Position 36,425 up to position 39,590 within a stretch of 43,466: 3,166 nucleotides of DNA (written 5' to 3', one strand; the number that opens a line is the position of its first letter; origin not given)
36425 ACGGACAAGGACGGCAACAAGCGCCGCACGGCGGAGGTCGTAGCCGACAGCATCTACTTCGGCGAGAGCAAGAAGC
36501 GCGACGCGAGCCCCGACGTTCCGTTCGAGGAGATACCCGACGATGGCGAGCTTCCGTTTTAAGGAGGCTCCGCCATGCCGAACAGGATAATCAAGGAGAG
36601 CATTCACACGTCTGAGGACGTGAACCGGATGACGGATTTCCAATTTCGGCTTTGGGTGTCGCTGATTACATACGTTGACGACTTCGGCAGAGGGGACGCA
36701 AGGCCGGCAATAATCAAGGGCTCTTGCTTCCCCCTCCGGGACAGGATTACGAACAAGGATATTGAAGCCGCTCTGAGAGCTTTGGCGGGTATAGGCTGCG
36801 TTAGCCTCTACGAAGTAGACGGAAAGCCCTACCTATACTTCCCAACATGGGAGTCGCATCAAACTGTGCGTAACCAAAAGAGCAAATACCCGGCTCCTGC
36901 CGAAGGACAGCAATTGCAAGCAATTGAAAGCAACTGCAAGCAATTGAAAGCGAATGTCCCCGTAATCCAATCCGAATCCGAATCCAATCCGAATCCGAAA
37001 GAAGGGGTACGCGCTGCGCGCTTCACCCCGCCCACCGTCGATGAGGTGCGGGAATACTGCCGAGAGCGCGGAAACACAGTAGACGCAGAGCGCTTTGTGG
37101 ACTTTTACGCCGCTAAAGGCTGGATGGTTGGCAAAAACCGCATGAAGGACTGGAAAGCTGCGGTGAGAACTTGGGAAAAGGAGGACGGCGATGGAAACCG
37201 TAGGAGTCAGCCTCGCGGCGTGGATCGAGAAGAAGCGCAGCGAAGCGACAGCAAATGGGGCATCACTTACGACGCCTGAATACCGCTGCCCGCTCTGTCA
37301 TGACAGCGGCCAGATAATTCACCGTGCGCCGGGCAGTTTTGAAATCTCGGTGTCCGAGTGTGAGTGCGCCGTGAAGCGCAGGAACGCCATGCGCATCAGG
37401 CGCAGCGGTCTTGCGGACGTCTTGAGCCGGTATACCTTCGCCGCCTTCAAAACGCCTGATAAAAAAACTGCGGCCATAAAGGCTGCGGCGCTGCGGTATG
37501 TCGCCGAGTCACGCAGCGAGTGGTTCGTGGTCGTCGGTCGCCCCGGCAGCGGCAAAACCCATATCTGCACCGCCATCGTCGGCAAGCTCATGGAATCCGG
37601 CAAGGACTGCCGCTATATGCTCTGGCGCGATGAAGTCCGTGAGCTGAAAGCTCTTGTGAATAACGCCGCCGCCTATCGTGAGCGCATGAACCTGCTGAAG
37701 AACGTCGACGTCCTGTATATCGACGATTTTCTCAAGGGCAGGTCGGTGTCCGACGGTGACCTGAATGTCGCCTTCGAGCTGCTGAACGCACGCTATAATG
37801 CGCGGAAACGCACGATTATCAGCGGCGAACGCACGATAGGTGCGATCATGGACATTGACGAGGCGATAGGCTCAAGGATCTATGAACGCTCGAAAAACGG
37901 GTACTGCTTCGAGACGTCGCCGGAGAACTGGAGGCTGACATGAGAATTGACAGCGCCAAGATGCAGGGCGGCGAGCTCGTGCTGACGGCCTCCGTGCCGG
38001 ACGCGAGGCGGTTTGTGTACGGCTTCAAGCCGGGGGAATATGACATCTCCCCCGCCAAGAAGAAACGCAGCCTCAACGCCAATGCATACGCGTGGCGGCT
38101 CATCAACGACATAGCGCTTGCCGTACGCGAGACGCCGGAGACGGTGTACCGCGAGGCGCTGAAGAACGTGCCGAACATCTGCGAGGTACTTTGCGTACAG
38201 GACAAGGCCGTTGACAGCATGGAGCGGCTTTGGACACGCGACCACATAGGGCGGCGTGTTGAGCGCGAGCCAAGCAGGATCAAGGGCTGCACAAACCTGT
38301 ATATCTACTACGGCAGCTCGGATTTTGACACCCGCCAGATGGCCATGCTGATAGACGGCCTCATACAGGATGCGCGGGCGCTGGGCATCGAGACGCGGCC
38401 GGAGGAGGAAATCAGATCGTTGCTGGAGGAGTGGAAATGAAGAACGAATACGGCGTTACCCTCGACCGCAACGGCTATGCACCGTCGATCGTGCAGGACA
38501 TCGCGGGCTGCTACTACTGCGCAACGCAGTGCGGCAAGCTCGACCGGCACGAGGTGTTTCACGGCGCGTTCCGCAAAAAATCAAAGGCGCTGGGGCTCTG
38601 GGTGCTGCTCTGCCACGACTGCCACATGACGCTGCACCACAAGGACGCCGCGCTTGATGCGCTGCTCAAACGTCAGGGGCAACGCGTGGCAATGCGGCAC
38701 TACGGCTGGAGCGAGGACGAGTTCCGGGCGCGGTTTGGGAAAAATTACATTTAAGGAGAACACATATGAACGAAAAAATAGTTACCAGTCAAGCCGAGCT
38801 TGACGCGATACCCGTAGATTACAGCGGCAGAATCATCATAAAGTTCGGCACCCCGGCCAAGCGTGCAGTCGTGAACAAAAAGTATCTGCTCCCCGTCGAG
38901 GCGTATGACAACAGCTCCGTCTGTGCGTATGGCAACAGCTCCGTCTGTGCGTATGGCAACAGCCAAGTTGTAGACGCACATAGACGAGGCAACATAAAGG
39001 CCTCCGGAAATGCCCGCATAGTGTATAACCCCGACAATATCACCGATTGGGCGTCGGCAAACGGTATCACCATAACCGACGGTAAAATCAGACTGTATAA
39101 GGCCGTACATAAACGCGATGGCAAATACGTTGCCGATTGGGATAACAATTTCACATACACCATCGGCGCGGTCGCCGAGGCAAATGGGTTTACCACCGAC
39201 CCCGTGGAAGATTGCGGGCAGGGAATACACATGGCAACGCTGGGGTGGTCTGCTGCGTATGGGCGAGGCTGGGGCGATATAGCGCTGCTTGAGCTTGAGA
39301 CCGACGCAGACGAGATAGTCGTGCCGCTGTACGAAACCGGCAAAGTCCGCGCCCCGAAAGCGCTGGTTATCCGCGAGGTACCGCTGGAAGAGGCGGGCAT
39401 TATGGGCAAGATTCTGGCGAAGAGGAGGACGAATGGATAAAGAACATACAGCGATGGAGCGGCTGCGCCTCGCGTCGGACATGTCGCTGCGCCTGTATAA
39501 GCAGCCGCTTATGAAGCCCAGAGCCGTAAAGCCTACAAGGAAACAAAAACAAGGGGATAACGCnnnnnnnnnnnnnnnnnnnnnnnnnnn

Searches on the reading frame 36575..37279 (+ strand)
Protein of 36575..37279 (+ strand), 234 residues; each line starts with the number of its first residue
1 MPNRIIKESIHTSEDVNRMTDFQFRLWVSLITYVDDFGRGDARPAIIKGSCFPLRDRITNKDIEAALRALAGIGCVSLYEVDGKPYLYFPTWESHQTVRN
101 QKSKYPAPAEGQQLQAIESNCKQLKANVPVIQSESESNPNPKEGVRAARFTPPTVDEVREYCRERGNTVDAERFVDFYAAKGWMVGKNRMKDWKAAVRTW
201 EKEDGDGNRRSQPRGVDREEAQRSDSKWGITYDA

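Call 32: search_protein_families(library=pfam, proteins=[window:36575-37279:+], max_evalue=0.01)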
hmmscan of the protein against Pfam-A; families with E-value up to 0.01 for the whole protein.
window:36575-37279:+ (234 aa): 0 families

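Call 33: search_protein_families(library=phrogs, proteins=[window:36575-37279:+], max_evalue=0.001)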
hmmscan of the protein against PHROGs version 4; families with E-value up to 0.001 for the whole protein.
window:36575-37279:+ (234 aa): 8 families
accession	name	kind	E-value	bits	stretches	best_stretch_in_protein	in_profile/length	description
phrog_15768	-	unknown function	2.8e-28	100.4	1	113-220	98-199/228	-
phrog_1408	-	DNA, RNA and nucleotide metabolism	1.6e-21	78.1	1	4-158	5-170/302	replication initiation protein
phrog_2149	-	DNA, RNA and nucleotide metabolism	1.8e-20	74.9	1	4-133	4-130/289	replication initiation protein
phrog_5810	-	DNA, RNA and nucleotide metabolism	1.8e-20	74.6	1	1-195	2-195/268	replication initiation protein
phrog_16167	-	DNA, RNA and nucleotide metabolism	7.5e-11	43.3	1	4-141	5-136/315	replication initiation protein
phrog_28809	-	unknown function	7e-08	33.4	1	141-211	119-191/211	-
phrog_17247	-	unknown function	3.4e-06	27.6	1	4-123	5-121/295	-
phrog_12556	-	DNA, RNA and nucleotide metabolism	1.9e-05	25.4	1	4-122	5-119/347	replication initiation protein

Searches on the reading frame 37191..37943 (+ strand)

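Call 32: search_protein_families(library=pfam, proteins=[window:37191-37943:+], max_evalue=0.01)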
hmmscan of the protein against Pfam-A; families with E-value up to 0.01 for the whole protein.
window:37191-37943:+ (250 aa): 8 families
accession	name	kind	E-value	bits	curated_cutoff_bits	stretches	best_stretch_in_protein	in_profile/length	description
PF01695.23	IstB_IS21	-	8.3e-11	42.3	24.1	1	63-217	47-197/238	IstB-like ATP binding protein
PF00308.24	Bac_DnaA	-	2.3e-09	38.1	23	1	79-230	3-155/162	Bacterial DnaA ATPAse domain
PF20720.3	nSTAND3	-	9.5e-06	25.8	27.2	1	112-187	20-81/155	Novel STAND NTPase 3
PF24883.2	NPHP3_N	-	4.8e-05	24.1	24.8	1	106-150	19-63/164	Nephrocystin 3, N-terminal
PF13604.12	AAA_30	-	0.00021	21.5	27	1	98-139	7-48/191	AAA domain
PF13245.12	AAA_19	-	0.003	18.2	25.1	1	106-140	8-42/134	AAA domain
PF00004.35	AAA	-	0.0043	17.9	21.2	1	113-180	2-66/131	ATPase family associated with various cellular activities (AAA)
PF13191.12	AAA_16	-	0.0053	17.7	32.6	0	95-133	11-48/167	AAA ATPase domain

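Call 33: search_protein_families(library=phrogs, proteins=[window:37191-37943:+], max_evalue=0.001)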
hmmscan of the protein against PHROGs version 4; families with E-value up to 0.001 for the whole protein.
window:37191-37943:+ (250 aa): 4 families
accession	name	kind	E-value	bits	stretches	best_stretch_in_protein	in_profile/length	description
phrog_50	-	DNA, RNA and nucleotide metabolism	2.2e-41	143.6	1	27-248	272-510/570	DnaC-like helicase loader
phrog_3277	-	DNA, RNA and nucleotide metabolism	4.5e-15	56.9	1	105-249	6-154/168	DnaC-like helicase loader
phrog_27475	-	unknown function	2.3e-05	24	1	59-203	393-535/599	-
phrog_2630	-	unknown function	0.00092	19.6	0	107-135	29-57/326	-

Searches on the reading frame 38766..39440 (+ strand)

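Call 76: search_protein_families(library=pfam, proteins=[window:38766-39440:+], max_evalue=0.001)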
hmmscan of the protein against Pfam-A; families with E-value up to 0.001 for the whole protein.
window:38766-39440:+ (224 aa): 1 family
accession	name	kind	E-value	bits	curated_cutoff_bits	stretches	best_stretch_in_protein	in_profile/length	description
PF19062.5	DUF5758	-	8.1e-05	23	26.9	1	120-156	62-98/105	Family of unknown function (DUF5758)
